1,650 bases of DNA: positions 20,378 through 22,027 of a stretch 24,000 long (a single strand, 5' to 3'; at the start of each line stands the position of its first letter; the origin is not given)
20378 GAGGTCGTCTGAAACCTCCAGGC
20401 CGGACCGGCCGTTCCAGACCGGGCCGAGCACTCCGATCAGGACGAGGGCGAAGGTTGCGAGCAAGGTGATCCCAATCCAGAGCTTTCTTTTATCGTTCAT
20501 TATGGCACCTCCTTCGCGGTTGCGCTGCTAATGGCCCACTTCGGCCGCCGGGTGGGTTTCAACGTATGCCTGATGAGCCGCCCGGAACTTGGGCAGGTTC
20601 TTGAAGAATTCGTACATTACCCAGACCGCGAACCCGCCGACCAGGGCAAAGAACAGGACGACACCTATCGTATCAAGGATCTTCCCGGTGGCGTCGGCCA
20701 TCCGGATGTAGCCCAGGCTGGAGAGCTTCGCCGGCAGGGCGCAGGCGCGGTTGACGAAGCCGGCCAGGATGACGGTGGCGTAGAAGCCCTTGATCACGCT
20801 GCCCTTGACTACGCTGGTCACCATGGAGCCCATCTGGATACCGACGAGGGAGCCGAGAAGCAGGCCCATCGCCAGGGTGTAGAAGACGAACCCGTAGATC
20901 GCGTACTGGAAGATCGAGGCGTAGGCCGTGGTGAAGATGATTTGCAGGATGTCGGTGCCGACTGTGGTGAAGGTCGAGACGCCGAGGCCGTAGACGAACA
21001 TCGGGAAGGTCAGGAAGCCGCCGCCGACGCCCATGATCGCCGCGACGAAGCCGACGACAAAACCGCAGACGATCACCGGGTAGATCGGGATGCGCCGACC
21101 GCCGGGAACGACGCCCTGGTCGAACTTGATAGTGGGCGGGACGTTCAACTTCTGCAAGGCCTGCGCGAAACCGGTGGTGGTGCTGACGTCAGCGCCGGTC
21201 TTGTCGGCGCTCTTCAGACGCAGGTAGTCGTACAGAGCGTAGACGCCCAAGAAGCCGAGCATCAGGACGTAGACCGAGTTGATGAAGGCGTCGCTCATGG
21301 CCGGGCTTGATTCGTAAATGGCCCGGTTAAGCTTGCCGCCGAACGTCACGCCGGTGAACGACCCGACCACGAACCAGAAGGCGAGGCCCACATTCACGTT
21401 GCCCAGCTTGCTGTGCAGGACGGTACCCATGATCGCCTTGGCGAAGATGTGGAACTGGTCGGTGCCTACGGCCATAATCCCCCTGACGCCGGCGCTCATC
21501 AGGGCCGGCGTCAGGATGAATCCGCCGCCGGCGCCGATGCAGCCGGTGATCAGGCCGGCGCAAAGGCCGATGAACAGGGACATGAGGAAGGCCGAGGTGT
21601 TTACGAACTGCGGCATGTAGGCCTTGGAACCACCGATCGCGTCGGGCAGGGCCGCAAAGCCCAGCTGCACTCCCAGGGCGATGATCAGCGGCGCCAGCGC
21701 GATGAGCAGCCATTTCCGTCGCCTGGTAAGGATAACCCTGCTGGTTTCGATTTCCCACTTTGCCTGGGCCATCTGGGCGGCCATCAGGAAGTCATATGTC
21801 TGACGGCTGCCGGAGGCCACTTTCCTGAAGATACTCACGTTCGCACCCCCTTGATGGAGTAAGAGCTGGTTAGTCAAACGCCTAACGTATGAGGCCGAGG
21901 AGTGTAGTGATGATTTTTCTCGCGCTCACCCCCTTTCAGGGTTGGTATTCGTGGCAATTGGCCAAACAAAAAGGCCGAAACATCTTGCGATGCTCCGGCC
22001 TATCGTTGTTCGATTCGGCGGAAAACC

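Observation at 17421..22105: Four copies of a CRP/FNR-type palindrome (GTGA-N6-TCAC) confined to non-coding DNA of the usp and TSUP loci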

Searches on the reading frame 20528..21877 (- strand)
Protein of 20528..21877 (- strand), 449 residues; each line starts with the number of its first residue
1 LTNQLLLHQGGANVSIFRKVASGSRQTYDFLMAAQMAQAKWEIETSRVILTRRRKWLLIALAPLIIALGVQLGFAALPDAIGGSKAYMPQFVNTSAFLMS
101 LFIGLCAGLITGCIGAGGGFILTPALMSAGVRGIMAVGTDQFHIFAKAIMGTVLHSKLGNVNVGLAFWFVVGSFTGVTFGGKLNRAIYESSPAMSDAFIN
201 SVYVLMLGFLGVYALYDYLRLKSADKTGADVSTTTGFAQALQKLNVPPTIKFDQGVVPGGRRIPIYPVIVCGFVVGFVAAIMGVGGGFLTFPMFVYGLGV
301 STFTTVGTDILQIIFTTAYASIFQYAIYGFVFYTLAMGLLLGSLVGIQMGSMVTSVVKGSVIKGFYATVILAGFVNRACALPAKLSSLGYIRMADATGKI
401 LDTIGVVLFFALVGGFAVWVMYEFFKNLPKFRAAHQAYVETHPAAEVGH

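Call 8: search_protein_families(library=pfam, proteins=[window:20528-21877:-])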
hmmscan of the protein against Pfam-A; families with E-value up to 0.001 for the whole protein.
window:20528-21877:- (449 aa): 1 family
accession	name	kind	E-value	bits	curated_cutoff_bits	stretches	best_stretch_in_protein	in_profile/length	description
PF01925.25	TauE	-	6.4e-36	124.6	32.6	1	101-374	2-234/237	Sulfite exporter TauE/SafE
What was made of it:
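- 20528..21838 (-): TSUP/TauE-family permease, 436 aa with a GTG start at 21838 (deposited call of 418 aa is too short). Pfam PF01925, E = 6.4e-36 (call 8).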

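Call 26: find_homologous_proteins(query=window:20528-21784:-, max_evalue=1e-30)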
Query window:20528-21784:- (418 aa): 6333 proteins with E <= 1e-30 among 8000 candidates; the best 120 are listed.
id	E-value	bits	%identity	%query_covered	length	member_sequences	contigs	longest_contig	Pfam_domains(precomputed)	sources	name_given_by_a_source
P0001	2.3e-266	901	100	100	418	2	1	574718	PF01925.26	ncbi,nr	ncbi:MAG: sulfite exporter TauE/SafE family protein [Bacillota bacterium]|nr:sulfite exporter TauE/S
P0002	2.5e-224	763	82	100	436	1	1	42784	PF01925.26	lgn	-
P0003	1.5e-221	754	83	100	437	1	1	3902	PF01925.26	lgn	-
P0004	1.3e-213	728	80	100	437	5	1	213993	PF01925.26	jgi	-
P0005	6.7e-177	607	71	97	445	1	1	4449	PF01925.26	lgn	-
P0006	1.2e-174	599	68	100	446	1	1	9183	PF01925.26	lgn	-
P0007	5.9e-174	597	68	99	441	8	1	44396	PF01925.26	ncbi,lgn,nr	ncbi:MAG: sulfite exporter TauE/SafE family protein [Armatimonadetes bacterium]|nr:sulfite exporter 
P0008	5.2e-173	594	68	100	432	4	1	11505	PF01925.26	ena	-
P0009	4.3e-172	591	68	98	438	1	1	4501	PF01925.26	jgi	-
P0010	4.9e-171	588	69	97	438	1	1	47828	PF01925.26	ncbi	-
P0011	7.2e-170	584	69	97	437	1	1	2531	PF01925.26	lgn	-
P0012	2.0e-169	582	68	95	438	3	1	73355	PF01925.26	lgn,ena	-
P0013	2.5e-169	582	68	97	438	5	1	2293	PF01925.26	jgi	jgi:uncharacterized membrane protein YfcA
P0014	4.7e-169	581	65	97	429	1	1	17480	PF01925.26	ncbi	ncbi:MAG: sulfite exporter TauE/SafE family protein [Bacillota bacterium]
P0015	1.1e-167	576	65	96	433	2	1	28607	PF01925.26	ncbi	ncbi:MAG: sulfite exporter TauE/SafE family protein [Clostridia bacterium]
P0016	2.2e-167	575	67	96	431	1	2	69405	PF01925.26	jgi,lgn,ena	-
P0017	4.2e-167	575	66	96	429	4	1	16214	PF01925.26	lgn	-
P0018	1.9e-162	559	63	100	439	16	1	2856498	PF01925.26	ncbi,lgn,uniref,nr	ncbi:sulfite exporter TauE/SafE family protein [Desulfofundulus salinus]|uniref:Probable membrane tr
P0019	2.2e-161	556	62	99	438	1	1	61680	PF01925.26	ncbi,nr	ncbi:MAG: sulfite exporter TauE/SafE family protein [Thermoanaerobacteraceae bacterium]|nr:sulfite e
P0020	3.1e-161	555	62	99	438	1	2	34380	PF01925.26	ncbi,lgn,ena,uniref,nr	ncbi:TSUP family transporter [Desulfofundulus thermobenzoicus]|uniref:Probable membrane transporter 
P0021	2.9e-160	552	63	96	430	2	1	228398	PF01925.26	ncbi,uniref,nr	ncbi:hypothetical protein A6M21_05060 [Desulfotomaculum copahuensis]|uniref:Probable membrane transp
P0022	3.0e-160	552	63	97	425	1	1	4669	PF01925.26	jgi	jgi:hypothetical protein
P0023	5.3e-160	551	61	100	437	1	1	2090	PF01925.26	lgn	-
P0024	9.9e-160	550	64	96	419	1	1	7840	PF01925.26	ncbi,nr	ncbi:MAG: sulfite exporter TauE/SafE family protein [Firmicutes bacterium]|nr:sulfite exporter TauE/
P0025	1.4e-159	550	61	98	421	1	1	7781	PF01925.26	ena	-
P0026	1.5e-159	550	63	94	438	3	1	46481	PF01925.26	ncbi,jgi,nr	ncbi:MAG: sulfite exporter TauE/SafE family protein [Peptococcaceae bacterium]|nr:MAG: sulfite expor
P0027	4.1e-159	548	62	96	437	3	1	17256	PF01925.26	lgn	-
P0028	6.2e-159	548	63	96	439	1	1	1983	PF01925.26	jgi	-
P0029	8.5e-159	547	63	96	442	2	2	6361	PF01925.26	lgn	-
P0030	9.2e-159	547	60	99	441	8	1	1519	PF01925.26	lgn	-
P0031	2.9e-158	545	63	96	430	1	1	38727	PF01925.26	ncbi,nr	ncbi:MAG: sulfite exporter TauE/SafE family protein [Peptococcaceae bacterium]|nr:sulfite exporter T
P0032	3.5e-158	545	62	96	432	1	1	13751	PF01925.26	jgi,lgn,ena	-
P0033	3.7e-158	545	60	100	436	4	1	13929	PF01925.26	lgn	-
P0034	5.4e-158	545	64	95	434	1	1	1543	PF01925.26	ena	-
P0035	7.0e-158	544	62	98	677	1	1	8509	PF01925.26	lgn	-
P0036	1.6e-157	543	63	95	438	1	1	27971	PF01925.26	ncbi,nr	ncbi:MAG: sulfite exporter TauE/SafE family protein [Firmicutes bacterium]|nr:sulfite exporter TauE/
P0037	4.7e-157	541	60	99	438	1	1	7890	PF01925.26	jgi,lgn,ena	-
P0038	9.1e-157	541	62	94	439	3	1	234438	PF01925.26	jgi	-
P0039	2.5e-156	539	60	97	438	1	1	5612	PF01925.26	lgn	-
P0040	2.9e-156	539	62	97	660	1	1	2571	PF01925.26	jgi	jgi:uncharacterized protein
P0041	3.3e-156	539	61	97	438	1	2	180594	PF01925.26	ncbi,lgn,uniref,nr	ncbi:sulfite exporter TauE/SafE family protein [Desulfotruncus alcoholivorax]|uniref:sulfite exporte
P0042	5.8e-156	538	59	97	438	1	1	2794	PF01925.26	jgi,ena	-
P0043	6.4e-156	538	61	96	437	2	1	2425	PF01925.26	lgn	-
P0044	1.1e-155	537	65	95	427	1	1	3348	PF01925.26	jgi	-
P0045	1.4e-155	537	62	95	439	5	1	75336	PF01925.26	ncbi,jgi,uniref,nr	ncbi:sulfite exporter TauE/SafE family protein [Desulfallas sp. Bu1-1]|jgi:hypothetical protein|unir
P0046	2.2e-155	536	61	94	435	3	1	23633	PF01925.26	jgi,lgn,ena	-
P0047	3.2e-155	535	64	95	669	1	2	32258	PF01925.26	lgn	-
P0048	3.6e-155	535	64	95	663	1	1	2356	PF01925.26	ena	-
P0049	4.6e-155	535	64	95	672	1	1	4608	PF01925.26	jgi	-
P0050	1.0e-154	534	62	99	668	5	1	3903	PF01925.26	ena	-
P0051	1.1e-154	534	63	93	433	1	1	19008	PF01925.26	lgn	-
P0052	1.2e-154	534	62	96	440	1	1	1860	PF01925.26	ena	-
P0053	1.7e-154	533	61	96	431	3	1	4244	PF01925.26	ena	-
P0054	2.5e-154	532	63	95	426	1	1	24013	PF01925.26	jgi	-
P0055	2.6e-154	532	62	97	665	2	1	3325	PF01925.26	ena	-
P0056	3.3e-154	532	63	95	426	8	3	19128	PF01925.26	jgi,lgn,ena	-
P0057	4.4e-154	532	62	98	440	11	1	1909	PF01925.26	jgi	-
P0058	4.8e-154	532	64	90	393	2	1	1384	PF01925.26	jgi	jgi:hypothetical protein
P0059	5.4e-154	531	62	96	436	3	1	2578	PF01925.26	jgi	-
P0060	8.1e-154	531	63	95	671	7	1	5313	PF01925.26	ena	-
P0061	9.9e-154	531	61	99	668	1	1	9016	PF01925.26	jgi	jgi:hypothetical protein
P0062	1.0e-153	531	63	95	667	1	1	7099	PF01925.26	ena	-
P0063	1.0e-153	530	64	96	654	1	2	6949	PF01925.26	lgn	-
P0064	1.8e-153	530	62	97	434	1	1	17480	PF01925.26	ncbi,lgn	ncbi:MAG: sulfite exporter TauE/SafE family protein [Bacillota bacterium]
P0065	1.9e-153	530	58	97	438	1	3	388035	PF01925.26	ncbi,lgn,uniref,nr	ncbi:hypothetical protein SAMN05660649_01213 [Desulfotomaculum arcticum]|uniref:Probable membrane tr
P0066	2.0e-153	530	61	100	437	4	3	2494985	PF01925.26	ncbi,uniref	ncbi:sulfite exporter TauE/SafE family protein [Desulforudis sp. 1031]|uniref:sulfite exporter TauE/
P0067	2.6e-153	529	63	97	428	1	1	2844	PF01925.26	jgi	-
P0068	2.8e-153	529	60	94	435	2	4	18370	PF01925.26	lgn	-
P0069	3.2e-153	529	60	99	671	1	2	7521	PF01925.26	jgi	jgi:uncharacterized membrane protein YfcA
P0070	3.2e-153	529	61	100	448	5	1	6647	PF01925.26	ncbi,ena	-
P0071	6.6e-153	528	63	97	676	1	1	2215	PF01925.26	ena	-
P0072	7.1e-153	528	59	98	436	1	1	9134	PF01925.26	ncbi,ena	ncbi:MAG: sulfite exporter TauE/SafE family protein [Desulfocucumaceae bacterium]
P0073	1.0e-152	527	61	97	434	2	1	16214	PF01925.26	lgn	-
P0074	1.2e-152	527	62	97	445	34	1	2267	PF01925.26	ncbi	-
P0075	1.6e-152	527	62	96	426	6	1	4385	PF01925.26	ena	-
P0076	2.6e-152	526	62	95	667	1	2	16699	PF01925.26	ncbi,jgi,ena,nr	ncbi:MAG TPA: sulfite exporter TauE/SafE family protein [Victivallales bacterium]|nr:sulfite exporte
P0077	4.7e-152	525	62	95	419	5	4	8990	PF01925.26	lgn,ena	-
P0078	5.0e-152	525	62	95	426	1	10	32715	PF01925.26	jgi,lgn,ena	jgi:hypothetical protein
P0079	7.1e-152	524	60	98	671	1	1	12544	PF01925.26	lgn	-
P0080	9.4e-152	524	60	99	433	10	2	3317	PF01925.26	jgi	-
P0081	9.7e-152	524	62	96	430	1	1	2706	PF01925.26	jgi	jgi:uncharacterized membrane protein YfcA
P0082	1.0e-151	524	61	99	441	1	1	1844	PF01925.26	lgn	-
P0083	1.0e-151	524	62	95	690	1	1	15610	PF01925.26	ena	-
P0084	1.2e-151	524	62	98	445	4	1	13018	PF01925.26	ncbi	-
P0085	2.2e-151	523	62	95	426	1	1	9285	PF01925.26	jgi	-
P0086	4.0e-151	522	61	97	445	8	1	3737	PF01925.26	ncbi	-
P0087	4.0e-151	522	62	96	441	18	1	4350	PF01925.26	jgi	jgi:hypothetical protein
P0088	5.1e-151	522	62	96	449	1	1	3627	PF01925.26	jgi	jgi:uncharacterized membrane protein YfcA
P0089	5.7e-151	521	62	96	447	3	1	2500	PF01925.26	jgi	jgi:uncharacterized membrane protein YfcA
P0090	6.0e-151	521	61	96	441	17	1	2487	PF01925.26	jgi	jgi:uncharacterized protein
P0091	6.5e-151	521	63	95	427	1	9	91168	PF01925.26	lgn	-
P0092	9.0e-151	521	64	95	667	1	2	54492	PF01925.26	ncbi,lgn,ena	ncbi:MAG: sulfite exporter TauE/SafE family protein [Kiritimatiellales bacterium]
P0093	1.2e-150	520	62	95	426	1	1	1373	PF01925.26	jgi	jgi:hypothetical protein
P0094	1.3e-150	520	63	95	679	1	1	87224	PF01925.26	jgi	jgi:hypothetical protein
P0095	1.3e-150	520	62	98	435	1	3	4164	PF01925.26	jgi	jgi:uncharacterized membrane protein YfcA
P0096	1.3e-150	520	62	95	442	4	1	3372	PF01925.26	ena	-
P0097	1.7e-150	520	59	100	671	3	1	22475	PF01925.26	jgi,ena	-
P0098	1.8e-150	520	61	96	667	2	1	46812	PF01925.26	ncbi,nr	ncbi:MAG: sulfite exporter TauE/SafE family protein [Deltaproteobacteria bacterium]|nr:sulfite expor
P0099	1.8e-150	520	60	98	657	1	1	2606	PF01925.26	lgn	-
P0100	2.0e-150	520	60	97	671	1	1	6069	PF01925.26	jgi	-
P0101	2.2e-150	520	61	95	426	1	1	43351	PF01925.26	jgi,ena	-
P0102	2.3e-150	519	61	95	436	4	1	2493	PF01925.26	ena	-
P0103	2.9e-150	519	61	96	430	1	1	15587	PF01925.26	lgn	-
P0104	3.3e-150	519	62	95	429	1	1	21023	PF01925.26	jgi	jgi:uncharacterized membrane protein YfcA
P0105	5.3e-150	518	60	98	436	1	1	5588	PF01925.26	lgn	-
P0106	6.0e-150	518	61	95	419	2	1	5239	PF01925.26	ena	-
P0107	6.1e-150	518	60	97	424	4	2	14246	PF01925.26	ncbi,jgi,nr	ncbi:MAG: hypothetical protein XD69_0291 [Clostridia bacterium 62_21]|nr:MAG: hypothetical protein X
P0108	7.9e-150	518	60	99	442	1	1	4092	PF01925.26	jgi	jgi:uncharacterized membrane protein YfcA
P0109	1.1e-149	517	62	95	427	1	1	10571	PF01925.26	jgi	-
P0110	1.4e-149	517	61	98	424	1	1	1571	PF01925.26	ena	-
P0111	1.9e-149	516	63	95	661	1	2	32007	PF01925.26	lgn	-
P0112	1.9e-149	516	62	96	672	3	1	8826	PF01925.26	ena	-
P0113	2.2e-149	516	60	96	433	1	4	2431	PF01925.26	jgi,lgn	jgi:uncharacterized membrane protein YfcA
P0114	3.2e-149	516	61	96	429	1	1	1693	PF01925.26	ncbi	-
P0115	3.3e-149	516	60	95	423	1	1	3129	PF01925.26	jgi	jgi:hypothetical protein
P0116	3.3e-149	516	61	95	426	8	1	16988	PF01925.26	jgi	jgi:uncharacterized membrane protein YfcA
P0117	6.7e-149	515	61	95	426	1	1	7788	PF01925.26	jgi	jgi:uncharacterized protein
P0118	9.2e-149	514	59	96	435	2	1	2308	PF01925.26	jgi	-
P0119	1.3e-148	514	60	98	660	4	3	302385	PF01925.26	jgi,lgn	jgi:hypothetical protein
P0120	1.7e-148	513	62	91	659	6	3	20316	PF01925.26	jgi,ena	-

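Call 27: find_encoding_contigs(protein=P0002, flank=10000, max_places=3)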
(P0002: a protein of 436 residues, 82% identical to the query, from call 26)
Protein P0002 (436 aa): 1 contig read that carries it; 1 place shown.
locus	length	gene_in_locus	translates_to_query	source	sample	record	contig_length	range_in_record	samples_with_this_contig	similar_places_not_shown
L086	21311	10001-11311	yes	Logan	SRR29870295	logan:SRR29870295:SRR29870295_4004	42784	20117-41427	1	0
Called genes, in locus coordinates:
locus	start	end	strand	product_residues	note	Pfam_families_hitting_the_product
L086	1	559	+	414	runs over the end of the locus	PF00890:FAD_binding_2, PF01134:GIDA (faint), PF01266:DAO (weak), PF03486:HI0933_like (faint), PF07992:Pyr_redox_2 (faint), PF12831:FAD_oxidored, PF13450:NAD_binding_8, PF12838:Fer4_7 (weak), +7 more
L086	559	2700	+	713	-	PF00890:FAD_binding_2, PF01266:DAO (weak), PF07992:Pyr_redox_2, PF12831:FAD_oxidored, PF13450:NAD_binding_8 (weak), PF12837:Fer4_6 (weak), PF13187:Fer4_9, PF02662:FlpD, +6 more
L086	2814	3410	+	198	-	PF12838:Fer4_7 (weak), PF13183:Fer4_8, PF13187:Fer4_9, PF13534:Fer4_17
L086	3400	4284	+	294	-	PF02754:CCG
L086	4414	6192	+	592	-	PF00890:FAD_binding_2, PF01266:DAO (weak), PF01946:Thi4 (faint)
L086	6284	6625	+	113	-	PF12838:Fer4_7 (weak)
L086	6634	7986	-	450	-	PF00072:Response_reg, PF00158:Sigma54_activat, PF14532:Sigma54_activ_2, PF25601:AAA_lid_14, PF02954:HTH_8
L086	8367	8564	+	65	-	-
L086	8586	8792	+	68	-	-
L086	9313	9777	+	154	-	PF00571:CBS (weak)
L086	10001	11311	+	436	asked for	PF01925:TauE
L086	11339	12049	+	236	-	-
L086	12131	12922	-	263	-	PF09608:Alph_Pro_TM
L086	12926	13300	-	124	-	PF00072:Response_reg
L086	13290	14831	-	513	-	PF00512:HisKA, PF02518:HATPase_c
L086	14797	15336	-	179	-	PF00571:CBS (weak)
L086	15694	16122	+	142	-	PF00582:Usp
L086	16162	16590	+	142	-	PF00582:Usp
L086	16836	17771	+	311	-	PF01925:TauE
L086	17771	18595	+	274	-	PF09608:Alph_Pro_TM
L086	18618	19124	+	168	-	PF00571:CBS (faint)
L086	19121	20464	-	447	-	PF00072:Response_reg, PF00158:Sigma54_activat, PF14532:Sigma54_activ_2, PF00004:AAA (weak), PF07728:AAA_5 (weak), PF25601:AAA_lid_14, PF02954:HTH_8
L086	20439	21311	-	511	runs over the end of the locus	PF00512:HisKA, PF02518:HATPase_c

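Call 28: find_encoding_contigs(protein=P0004, flank=10000, max_places=3)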
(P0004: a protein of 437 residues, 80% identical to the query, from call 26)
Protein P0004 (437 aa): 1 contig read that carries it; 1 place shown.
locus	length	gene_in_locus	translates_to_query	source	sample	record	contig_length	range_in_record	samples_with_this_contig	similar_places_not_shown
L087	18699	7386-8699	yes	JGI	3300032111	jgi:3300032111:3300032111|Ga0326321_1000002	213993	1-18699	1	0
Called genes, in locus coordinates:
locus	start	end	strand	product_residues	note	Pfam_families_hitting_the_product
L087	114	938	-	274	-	PF09608:Alph_Pro_TM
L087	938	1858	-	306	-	PF01925:TauE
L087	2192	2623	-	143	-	PF00582:Usp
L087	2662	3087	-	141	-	PF00582:Usp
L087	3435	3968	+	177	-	PF00571:CBS (weak)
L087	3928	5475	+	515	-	PF00512:HisKA, PF02518:HATPase_c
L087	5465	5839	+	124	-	PF00072:Response_reg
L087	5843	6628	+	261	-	PF09608:Alph_Pro_TM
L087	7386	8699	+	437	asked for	PF01925:TauE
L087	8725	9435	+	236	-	-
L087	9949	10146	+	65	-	PF02254:TrkA_N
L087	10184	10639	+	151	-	PF02386:TrkH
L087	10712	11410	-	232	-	-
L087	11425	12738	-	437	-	PF01925:TauE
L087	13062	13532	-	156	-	PF00571:CBS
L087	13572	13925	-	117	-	PF01527:HTH_Tnp_1, PF13384:HTH_23, PF13518:HTH_28 (faint), PF13551:HTH_29 (faint)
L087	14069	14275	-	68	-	-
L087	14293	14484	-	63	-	-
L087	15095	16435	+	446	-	PF00004:AAA (faint), PF00072:Response_reg, PF00158:Sigma54_activat, PF14532:Sigma54_activ_2, PF07728:AAA_5 (weak), PF25601:AAA_lid_14, PF02954:HTH_8, PF18024:HTH_50 (weak)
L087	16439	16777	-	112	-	PF00037:Fer4 (faint), PF12837:Fer4_6 (faint), PF12838:Fer4_7 (weak), PF13187:Fer4_9 (weak)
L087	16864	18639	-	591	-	PF00890:FAD_binding_2, PF01266:DAO (faint), PF01946:Thi4 (faint)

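Call 34: find_related_loci(query=P0001, collection=metagenome_contigs, flank=8000)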
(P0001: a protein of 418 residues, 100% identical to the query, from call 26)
Query P0001 (418 aa) in metagenome_contigs; peptide patterns used: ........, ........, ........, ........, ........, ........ (x = any residue, [..] = any of these).
240 stretches matched a pattern; 188 encode a relative of the query (tblastn E <= 1e-3); the best 80 are kept; 80 distinct loci.
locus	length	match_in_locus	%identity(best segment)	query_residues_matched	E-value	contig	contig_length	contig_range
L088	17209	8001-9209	67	2-402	6e-171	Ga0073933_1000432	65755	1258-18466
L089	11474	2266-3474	67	2-402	6e-171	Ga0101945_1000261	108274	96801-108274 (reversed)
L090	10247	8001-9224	61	6-418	3e-164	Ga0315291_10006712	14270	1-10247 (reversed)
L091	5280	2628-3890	61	7-418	2e-164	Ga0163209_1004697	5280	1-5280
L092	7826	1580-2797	63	6-406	2e-161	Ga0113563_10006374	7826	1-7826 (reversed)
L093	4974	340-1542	62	7-402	2e-163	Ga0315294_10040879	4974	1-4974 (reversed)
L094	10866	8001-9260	60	7-413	1e-160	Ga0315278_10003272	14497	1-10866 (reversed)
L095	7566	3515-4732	63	6-406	2e-160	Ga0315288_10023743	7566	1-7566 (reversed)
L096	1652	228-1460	60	6-418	1e-174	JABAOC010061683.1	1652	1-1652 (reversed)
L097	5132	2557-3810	61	2-418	4e-162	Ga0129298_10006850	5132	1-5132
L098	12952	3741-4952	63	6-404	1e-159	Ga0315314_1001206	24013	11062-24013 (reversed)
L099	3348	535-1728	65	6-401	7e-167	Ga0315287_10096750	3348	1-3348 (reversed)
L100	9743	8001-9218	62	6-406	2e-159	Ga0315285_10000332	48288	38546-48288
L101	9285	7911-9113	62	7-402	2e-159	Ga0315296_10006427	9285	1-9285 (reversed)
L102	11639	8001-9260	59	7-413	2e-158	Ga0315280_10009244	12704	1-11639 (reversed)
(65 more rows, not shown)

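Call 68: find_encoding_contigs(protein=P0066, flank=8000, max_places=2)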
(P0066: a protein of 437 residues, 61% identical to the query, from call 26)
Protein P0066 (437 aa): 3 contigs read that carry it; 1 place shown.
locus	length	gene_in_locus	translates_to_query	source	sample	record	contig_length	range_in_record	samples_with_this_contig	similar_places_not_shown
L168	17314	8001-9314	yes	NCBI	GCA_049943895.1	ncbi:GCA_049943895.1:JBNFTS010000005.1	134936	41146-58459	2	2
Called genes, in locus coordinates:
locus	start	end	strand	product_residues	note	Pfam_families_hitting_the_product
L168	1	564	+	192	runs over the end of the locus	PF12838:Fer4_7 (weak), PF13183:Fer4_8, PF13187:Fer4_9, PF13534:Fer4_17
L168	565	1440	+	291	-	PF02754:CCG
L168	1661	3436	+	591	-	PF00890:FAD_binding_2, PF01266:DAO (weak), PF01946:Thi4 (weak), PF03486:HI0933_like (weak)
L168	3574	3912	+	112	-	PF00037:Fer4 (faint), PF12838:Fer4_7 (weak), PF13187:Fer4_9 (weak)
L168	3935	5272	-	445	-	PF00072:Response_reg, PF00158:Sigma54_activat, PF14532:Sigma54_activ_2, PF07728:AAA_5 (weak), PF25601:AAA_lid_14, PF02954:HTH_8, PF18024:HTH_50 (weak)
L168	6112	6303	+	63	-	-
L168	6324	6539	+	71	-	-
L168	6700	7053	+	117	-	PF01527:HTH_Tnp_1, PF13384:HTH_23, PF13518:HTH_28 (faint), PF13551:HTH_29 (faint)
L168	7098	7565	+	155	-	PF00571:CBS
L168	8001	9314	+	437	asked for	PF01925:TauE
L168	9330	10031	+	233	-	-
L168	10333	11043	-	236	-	-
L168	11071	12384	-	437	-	PF01925:TauE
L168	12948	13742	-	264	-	PF09608:Alph_Pro_TM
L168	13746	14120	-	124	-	PF00072:Response_reg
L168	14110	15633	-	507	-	PF00512:HisKA, PF02518:HATPase_c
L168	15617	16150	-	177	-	PF00571:CBS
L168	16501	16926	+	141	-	PF00582:Usp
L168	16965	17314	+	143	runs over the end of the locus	PF00582:Usp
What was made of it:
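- In L086, L087 and L168 the cluster adjoins aprBA and hdr/qmo-like genes (calls 27, 28, 68). A small HTH protein (HTH_Tnp_1/HTH_23, 117 aa) sits inside the operon in L087 and L168 (calls 28, 68).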
